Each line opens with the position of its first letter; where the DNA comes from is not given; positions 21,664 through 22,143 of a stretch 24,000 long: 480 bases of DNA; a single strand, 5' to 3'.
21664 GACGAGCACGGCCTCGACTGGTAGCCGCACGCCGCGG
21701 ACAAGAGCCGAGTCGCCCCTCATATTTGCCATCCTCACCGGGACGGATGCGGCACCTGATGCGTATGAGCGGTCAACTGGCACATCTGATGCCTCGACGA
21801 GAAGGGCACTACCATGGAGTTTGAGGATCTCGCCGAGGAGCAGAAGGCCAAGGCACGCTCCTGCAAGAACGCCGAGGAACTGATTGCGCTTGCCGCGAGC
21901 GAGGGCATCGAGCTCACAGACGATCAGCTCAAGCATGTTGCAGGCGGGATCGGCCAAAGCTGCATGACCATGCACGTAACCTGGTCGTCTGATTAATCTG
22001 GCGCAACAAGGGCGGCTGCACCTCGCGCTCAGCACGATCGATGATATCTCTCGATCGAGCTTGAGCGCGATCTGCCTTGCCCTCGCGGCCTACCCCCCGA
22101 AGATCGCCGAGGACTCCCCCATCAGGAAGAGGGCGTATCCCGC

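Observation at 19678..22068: Orphan Nif11-like double-glycine precursor peptide directly behind two uncharacterised tandem paralogs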

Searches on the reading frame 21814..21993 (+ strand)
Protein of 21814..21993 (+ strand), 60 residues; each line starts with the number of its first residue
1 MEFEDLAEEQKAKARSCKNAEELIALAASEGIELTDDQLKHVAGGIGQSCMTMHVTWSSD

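Call 3: search_protein_families(library=ncbifam, proteins=[window:21814-21993:+], max_evalue=10)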
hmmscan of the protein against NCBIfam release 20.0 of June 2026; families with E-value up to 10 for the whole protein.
window:21814-21993:+ (60 aa): 6 families
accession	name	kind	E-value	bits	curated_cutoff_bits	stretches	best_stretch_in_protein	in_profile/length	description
TIGR03798.1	leader_Nif11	subfamily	0.0068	16.6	32.3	1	12-41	21-50/68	Nif11-like leader peptide family RiPP precursor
NF033456.1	RiPP_CCRG-2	domain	0.033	14.1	24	1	33-46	5-18/18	CCRG-2 family RiPP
NF038167.1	cyan_ocin_like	subfamily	0.051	13.7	32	1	32-47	9-24/72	CTB family bacteriocin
NF038153.1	lant_leader_L1a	domain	0.053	13.7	22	1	33-45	20-32/32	class I lanthipeptide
TIGR03793.1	leader_NHLP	domain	0.066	13.1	50.9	1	24-45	56-77/77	NHLP leader peptide family RiPP precursor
TIGR01847.1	bacteriocin_sig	domain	0.077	13.7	15.7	1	33-45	3-15/15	bacteriocin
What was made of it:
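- Closest known: Nif11-like leader peptide precursors. Different: It scores 16.6 bits against a 32.3 cut-off (call 3).
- Closest known: Class II bacteriocin and peptide-pheromone double-glycine leaders. Same: TIGR01847 scores 13.7 bits against a cut-off of 15.7 (call 3).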

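Call 4: search_protein_families(library=pfam, proteins=[window:21814-21993:+], max_evalue=10)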
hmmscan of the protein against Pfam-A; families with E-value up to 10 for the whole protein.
window:21814-21993:+ (60 aa): 1 family
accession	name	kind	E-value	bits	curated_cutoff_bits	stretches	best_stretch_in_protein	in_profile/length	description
PF07862.16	Nif11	-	0.014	16.1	23.8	1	11-37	20-46/48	Nif11 domain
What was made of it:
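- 21814..21996 (+): 60-aa precursor-peptide gene. Leader is residues 1-45 (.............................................). The predicted cut is after G44-G45. The core is residues 46-60 (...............). Curated Nif11 and GG-leader models all below threshold (calls 3, 4).
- The curated Nif11, NHLP and bacteriocin-signal models are all below threshold (calls 3, 4).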

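Call 11: find_homologous_proteins(query=window:21814-21993:+, max_evalue=10)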
Query window:21814-21993:+ (60 aa): 3 proteins with E <= 10 among 3 candidates.
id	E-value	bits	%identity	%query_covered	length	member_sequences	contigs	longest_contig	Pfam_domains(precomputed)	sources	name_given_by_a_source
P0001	1.2e-31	124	100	100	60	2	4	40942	-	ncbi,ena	-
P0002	8.7e-11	59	61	90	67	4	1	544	-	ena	-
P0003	5.1e-3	34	43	68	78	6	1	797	-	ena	-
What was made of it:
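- Tried and rejected: Word-indexed protein search with the peptide: only 3 hits (call 11).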

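Call 13: find_encoding_contigs(protein=P0001, flank=10000, max_places=6)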
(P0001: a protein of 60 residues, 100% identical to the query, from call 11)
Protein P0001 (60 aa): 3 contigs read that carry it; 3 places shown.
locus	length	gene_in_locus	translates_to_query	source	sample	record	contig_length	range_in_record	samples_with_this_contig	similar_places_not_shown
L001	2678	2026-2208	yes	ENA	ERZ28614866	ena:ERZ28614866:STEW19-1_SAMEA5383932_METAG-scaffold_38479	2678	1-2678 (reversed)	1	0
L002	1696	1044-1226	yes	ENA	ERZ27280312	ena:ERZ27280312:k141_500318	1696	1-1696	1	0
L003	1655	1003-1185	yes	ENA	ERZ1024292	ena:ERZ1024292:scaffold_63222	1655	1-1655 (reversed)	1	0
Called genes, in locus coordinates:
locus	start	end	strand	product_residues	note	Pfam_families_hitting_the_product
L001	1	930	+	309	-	?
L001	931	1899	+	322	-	-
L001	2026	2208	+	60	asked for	-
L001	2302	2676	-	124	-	?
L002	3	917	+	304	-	?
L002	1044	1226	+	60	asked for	-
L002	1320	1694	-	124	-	?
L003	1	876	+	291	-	?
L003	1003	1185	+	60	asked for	-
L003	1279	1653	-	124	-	?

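Call 21: find_encoding_contigs(protein=P0002, flank=10000, max_places=4)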
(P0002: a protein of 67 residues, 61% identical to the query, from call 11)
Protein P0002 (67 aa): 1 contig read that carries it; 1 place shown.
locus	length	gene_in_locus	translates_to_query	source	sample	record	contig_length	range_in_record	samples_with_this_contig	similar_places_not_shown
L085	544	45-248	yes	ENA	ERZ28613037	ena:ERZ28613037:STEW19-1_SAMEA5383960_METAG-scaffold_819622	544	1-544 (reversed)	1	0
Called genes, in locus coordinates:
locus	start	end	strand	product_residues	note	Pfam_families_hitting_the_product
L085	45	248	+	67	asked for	-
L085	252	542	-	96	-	?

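Call 22: find_encoding_contigs(protein=P0003, flank=10000, max_places=4)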
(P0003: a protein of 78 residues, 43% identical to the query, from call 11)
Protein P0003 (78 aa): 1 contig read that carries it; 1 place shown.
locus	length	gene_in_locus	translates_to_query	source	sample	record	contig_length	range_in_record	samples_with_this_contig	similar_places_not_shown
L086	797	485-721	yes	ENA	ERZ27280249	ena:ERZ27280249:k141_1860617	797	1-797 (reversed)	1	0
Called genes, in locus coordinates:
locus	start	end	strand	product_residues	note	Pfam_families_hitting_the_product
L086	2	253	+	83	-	?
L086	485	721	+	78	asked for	-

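Call 25: search_protein_families(library=ncbifam, proteins=[P0002, P0003, L086:2-250:+], max_evalue=1)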
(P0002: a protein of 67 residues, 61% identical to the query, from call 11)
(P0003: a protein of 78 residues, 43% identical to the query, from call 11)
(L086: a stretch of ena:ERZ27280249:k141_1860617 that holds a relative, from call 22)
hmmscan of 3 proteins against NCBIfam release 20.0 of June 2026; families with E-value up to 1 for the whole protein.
P0002 (67 aa): 5 families
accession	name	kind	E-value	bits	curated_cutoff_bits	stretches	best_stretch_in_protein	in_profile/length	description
NF038167.1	cyan_ocin_like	subfamily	6.1e-05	23.1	32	1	32-51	9-28/72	CTB family bacteriocin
TIGR03798.1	leader_Nif11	subfamily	0.0026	18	32.3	1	12-39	21-48/68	Nif11-like leader peptide family RiPP precursor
TIGR03793.1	leader_NHLP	domain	0.0033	17.3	50.9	1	24-45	56-77/77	NHLP leader peptide family RiPP precursor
NF033772.1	pheromone_VP1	equivalog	0.064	13.5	85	1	26-47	4-25/65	peptide pheromone VP1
NF038153.1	lant_leader_L1a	domain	0.21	11.8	22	1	33-45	20-32/32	class I lanthipeptide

P0003 (78 aa): 2 families
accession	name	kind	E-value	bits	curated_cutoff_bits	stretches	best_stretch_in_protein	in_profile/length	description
TIGR03798.1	leader_Nif11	subfamily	6.9e-06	26.2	32.3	1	15-64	22-68/68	Nif11-like leader peptide family RiPP precursor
NF051854.1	TransRegAosR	equivalog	0.052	13.4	260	1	28-57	121-151/191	oxidative stress transcriptional regulator AosR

L086:2-250:+ (83 aa): 1 family
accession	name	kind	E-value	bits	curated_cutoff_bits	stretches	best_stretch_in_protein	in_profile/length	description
NF037957.1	freyrasin_like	subfamily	0.034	14.1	30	1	32-68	6-42/69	freyrasin family ranthipeptide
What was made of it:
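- On Nif11-like leader peptide family (TIGR03798 / PF07862): The relatives P0002 (18.0) and P0003 (26.2) are also below cut-off (call 25).
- Tried and rejected: Curated leader models (NCBIfam, Pfam): all below threshold (calls 3, 4, 25).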

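Call 34: search_protein_representatives(alignment_id=A2)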
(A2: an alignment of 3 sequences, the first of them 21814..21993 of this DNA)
Query: 3 sequences, 59 profile positions. Proteins with E-value up to 0.001 (for the whole library): 3098; up to 1e-10: 309; up to 1e-30: 1. The best 150 are listed.
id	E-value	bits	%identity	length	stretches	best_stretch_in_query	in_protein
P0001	4.2e-31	122.8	-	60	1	1-59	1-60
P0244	3.9e-18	81.3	-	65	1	1-54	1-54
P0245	8.3e-18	80.2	-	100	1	1-53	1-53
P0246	3.2e-17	78.4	-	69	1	4-54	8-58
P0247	3.5e-17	78.2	-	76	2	20-46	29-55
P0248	1.1e-16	76.6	-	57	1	1-50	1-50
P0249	1.8e-16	76.0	-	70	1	1-51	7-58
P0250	2.7e-16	75.4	-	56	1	2-56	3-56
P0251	3.2e-16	75.2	-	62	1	1-52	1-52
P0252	4.3e-16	74.7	-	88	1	1-49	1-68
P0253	4.6e-16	74.7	-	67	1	1-52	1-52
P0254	5.6e-16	74.4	-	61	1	1-55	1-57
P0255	5.7e-16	74.4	-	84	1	1-52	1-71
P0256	1.2e-15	73.3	-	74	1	2-56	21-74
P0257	1.8e-15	72.7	-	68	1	1-53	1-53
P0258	1.9e-15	72.7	-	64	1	1-54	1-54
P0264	4.1e-15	71.6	-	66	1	1-53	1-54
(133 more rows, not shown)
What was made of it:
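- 21814..21996 (+): Family profile search gave 3,098 representatives (call 34).
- Tried and rejected: The exhaustive profile search was needed (call 34).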

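Call 38: search_protein_families(library=ncbifam, alignment_id=A4, max_evalue=0.01)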
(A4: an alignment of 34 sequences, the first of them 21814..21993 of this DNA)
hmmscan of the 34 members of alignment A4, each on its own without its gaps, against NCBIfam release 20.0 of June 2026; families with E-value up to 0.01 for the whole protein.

A. member 1, window:21814-21993:+ (60 aa): 1 family
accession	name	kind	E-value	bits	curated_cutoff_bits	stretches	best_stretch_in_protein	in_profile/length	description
TIGR03798.1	leader_Nif11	subfamily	0.0068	16.6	32.3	1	12-41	21-50/68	Nif11-like leader peptide family RiPP precursor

B. families by the number of members that match (of 34 scanned): 13 families
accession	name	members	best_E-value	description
TIGR03798.1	leader_Nif11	27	1.9e-08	Nif11-like leader peptide family RiPP precursor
NF038167.1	cyan_ocin_like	19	6.1e-05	CTB family bacteriocin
TIGR03793.1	leader_NHLP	11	0.00017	NHLP leader peptide family RiPP precursor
NF038399.1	NH_RiPP_Os17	4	0.0023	Os1348 family NHLP clan protein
TIGR04495.1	RiPP_XyeA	3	0.0007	XyeA family cyclophane-containing RiPP triceptide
NF033456.1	RiPP_CCRG-2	3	0.00089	CCRG-2 family RiPP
TIGR03949.1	bact_IIb_cerein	2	0.00064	class IIb bacteriocin, lactobin A/cerein 7B family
NF033772.1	pheromone_VP1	2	0.0031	peptide pheromone VP1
TIGR04149.1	GG_sam_targ_CFB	2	0.0036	TIGR04149 family rSAM-modified RiPP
NF038153.1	lant_leader_L1a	2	0.0058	class I lanthipeptide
NF038034.1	lactGbeta_entB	1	0.0024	lactococcin G-beta/enterocin 1071B family bacteriocin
TIGR01847.1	bacteriocin_sig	1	0.0045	bacteriocin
TIGR04497.1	GRASP_targ_2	1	0.0059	putative ATP-grasp target RiPP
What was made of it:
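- On Nif11-like leader peptide family (TIGR03798 / PF07862): 27 of 34 family members hit at E < 0.01, best 1.9e-8 (call 38).
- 27 of 34 members hit TIGR03798 (best E = 1.9e-8, call 38).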

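Call 48: find_encoding_contigs(protein=P0244, flank=10000, max_places=4)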
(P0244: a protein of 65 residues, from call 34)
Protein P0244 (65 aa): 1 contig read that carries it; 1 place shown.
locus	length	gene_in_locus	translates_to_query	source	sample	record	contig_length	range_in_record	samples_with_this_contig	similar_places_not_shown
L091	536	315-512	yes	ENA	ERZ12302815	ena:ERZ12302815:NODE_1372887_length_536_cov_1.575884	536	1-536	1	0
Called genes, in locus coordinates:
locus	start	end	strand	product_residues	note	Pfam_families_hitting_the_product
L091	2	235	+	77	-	?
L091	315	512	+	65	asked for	-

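Call 49: find_encoding_contigs(protein=P0248, flank=10000, max_places=4)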
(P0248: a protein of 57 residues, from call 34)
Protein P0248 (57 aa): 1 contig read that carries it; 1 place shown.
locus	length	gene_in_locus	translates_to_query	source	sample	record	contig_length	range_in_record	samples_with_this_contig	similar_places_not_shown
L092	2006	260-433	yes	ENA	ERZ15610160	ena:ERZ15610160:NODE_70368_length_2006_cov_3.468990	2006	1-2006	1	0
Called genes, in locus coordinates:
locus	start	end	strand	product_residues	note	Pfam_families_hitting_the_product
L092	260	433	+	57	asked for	-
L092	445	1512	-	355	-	PF01545:Cation_efflux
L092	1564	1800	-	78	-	PF07862:Nif11 (weak)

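Call 52: find_related_loci(query=A5, collection=metagenome_contigs, flank=10000)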
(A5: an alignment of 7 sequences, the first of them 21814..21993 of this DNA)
Query A5 (60 aa) in metagenome_contigs; peptide patterns used: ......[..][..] (x = any residue, [..] = any of these).
600 stretches matched a pattern (row limit reached: there are more); 80 encode a relative of the query (tblastn E <= 1e-3); 80 distinct loci.
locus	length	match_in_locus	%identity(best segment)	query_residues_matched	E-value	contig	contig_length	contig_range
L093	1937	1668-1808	68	1-47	1e-17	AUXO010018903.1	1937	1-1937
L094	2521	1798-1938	62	3-49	1e-13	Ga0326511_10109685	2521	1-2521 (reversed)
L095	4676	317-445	63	3-45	2e-13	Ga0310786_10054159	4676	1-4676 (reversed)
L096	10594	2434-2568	58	1-45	2e-13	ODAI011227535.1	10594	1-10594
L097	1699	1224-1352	63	3-45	2e-13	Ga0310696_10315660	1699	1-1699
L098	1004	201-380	48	3-57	2e-13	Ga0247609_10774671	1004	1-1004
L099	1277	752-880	63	3-45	3e-13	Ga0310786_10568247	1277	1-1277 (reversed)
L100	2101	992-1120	63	3-45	3e-13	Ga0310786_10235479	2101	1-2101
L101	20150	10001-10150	56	3-52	4e-13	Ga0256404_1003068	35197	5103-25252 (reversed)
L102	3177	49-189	57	3-49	5e-13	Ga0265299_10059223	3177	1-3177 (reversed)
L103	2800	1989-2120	64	6-49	5e-13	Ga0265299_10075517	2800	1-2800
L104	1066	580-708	63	3-45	1e-12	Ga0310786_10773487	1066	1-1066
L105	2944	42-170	60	3-45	1e-12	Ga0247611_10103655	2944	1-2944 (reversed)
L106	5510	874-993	65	6-45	1e-12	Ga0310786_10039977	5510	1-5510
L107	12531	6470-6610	57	3-49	1e-12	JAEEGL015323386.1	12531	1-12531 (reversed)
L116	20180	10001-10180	48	6-60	3e-12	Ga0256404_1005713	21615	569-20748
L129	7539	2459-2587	60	3-45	1e-11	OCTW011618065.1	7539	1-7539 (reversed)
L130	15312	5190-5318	53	3-45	2e-11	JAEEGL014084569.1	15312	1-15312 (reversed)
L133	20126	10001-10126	57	6-47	1e-11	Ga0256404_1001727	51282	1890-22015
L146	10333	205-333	58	3-45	5e-11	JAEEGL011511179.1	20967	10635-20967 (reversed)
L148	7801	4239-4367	56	3-45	5e-11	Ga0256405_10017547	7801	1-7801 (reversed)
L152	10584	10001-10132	57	6-49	8e-11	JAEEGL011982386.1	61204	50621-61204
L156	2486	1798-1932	64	1-45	1e-10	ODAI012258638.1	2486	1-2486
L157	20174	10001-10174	41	3-60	2e-10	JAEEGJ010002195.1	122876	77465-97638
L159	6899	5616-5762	48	3-58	3e-10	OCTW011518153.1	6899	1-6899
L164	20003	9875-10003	58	3-45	2e-11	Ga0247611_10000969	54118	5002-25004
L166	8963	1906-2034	49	3-45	4e-8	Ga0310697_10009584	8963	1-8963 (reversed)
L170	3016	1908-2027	40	6-45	9e-7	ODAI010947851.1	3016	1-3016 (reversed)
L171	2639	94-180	59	18-46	2e-5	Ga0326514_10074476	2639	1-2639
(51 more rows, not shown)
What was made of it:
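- Tried and rejected: It was repeated with 7 sequences (call 52).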

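Call 56: search_protein_families(library=pfam, alignment_id=A6, max_evalue=0.00001)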
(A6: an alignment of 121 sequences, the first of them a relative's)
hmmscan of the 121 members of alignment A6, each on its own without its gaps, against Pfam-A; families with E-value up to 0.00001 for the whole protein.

A. member 1, L096:802-2256:- (485 aa): 1 family
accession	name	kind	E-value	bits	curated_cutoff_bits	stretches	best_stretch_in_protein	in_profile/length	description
PF05235.19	CHAD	-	1e-23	84.9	25.6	1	210-429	2-226/228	CHAD domain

B. families by the number of members that match (of 121 scanned): 123 families (the first 25 are shown)
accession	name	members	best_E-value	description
PF00005.33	ABC_tran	7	1e-35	ABC transporter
PF00664.28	ABC_membrane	6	6.3e-30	ABC transporter transmembrane region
PF02463.25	SMC_N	6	2.9e-07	RecF/RecN/SMC N terminal domain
PF04055.27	Radical_SAM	5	4.5e-24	Radical SAM superfamily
PF13353.11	Fer4_12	4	1.1e-07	4Fe-4S single cluster domain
PF13635.12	DUF4143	3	8.4e-37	Domain of unknown function (DUF4143)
PF03412.21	Peptidase_C39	3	1.7e-34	Peptidase C39 family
PF13173.12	AAA_14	3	1.8e-33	AAA domain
PF00583.31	Acetyltransf_1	3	3.7e-29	Acetyltransferase (GNAT) family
PF00589.27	Phage_integrase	3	5e-29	Phage integrase family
PF13508.13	Acetyltransf_7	3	3.5e-22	Acetyltransferase (GNAT) domain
PF13186.11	SPASM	3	1.1e-07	Iron-sulfur cluster-binding domain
PF18941.5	DUF5688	2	1.4e-104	Family of unknown function (DUF5688)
PF00291.31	PALP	2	3.4e-76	Pyridoxal-phosphate dependent enzyme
PF00501.34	AMP-binding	2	9.5e-67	AMP-binding enzyme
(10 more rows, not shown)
